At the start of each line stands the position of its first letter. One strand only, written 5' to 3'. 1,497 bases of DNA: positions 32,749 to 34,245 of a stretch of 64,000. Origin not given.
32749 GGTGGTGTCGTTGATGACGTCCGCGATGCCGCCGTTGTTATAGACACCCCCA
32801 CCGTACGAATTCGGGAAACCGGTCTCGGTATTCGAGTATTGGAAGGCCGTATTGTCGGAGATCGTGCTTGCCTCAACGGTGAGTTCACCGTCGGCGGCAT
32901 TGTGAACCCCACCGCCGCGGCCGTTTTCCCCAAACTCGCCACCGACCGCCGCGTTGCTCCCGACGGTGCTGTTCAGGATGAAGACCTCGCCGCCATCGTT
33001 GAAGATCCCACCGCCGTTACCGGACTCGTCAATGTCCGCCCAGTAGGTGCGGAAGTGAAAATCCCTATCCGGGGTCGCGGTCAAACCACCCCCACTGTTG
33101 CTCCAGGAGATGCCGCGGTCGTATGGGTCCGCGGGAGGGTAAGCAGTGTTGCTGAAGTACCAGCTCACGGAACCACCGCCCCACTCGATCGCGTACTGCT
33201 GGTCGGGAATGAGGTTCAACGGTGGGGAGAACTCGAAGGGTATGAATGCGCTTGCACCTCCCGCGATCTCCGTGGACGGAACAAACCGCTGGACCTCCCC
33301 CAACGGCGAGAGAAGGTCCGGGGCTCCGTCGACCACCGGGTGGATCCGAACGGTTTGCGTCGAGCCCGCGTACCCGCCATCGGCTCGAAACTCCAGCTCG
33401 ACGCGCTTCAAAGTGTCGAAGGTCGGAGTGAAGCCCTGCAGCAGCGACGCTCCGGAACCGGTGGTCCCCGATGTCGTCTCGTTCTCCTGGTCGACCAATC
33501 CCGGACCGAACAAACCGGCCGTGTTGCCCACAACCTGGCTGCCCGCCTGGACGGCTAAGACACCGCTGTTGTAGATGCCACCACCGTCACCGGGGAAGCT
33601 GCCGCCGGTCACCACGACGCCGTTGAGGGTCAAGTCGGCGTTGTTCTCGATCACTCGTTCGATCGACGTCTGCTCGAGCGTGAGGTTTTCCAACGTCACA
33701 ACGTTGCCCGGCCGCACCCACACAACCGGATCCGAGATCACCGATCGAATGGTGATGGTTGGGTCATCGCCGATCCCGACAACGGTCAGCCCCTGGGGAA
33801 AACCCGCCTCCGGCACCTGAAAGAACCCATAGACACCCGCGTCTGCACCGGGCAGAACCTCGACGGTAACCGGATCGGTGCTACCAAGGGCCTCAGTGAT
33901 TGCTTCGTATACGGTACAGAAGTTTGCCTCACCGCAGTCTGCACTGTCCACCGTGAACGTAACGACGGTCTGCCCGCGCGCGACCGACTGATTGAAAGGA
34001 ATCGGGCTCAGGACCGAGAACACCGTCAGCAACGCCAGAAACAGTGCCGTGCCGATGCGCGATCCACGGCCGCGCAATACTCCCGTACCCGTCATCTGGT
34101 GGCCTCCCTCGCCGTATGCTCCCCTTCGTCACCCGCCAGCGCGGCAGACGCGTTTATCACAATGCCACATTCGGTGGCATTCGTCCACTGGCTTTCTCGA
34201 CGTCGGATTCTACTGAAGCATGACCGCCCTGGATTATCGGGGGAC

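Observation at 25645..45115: Two giant paralogous secreted beta-helix/PLSAI-repeat/His-Cys-domain proteins flanking a STAND adenylate cyclase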

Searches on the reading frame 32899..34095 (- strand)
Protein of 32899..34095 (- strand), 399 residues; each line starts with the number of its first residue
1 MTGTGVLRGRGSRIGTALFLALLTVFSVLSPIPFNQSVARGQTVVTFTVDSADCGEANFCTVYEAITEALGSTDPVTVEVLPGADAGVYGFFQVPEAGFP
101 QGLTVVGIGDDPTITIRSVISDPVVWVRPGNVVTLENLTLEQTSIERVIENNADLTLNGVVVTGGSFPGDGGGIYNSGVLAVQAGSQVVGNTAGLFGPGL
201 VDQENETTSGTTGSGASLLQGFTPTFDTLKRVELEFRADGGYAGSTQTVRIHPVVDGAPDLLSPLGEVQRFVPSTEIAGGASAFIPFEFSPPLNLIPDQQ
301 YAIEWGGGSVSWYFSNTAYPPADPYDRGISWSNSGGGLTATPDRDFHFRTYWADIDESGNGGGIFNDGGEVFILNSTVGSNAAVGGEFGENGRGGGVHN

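Call 74: search_protein_families(library=pfam, proteins=[window:32899-34095:-], max_evalue=0.5)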
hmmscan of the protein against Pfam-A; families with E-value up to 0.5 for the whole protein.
window:32899-34095:- (399 aa): 1 family
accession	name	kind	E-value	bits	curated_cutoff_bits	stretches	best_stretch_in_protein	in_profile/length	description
PF02155.20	GCR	-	0.16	11.7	29.3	1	205-271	144-208/373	Glucocorticoid receptor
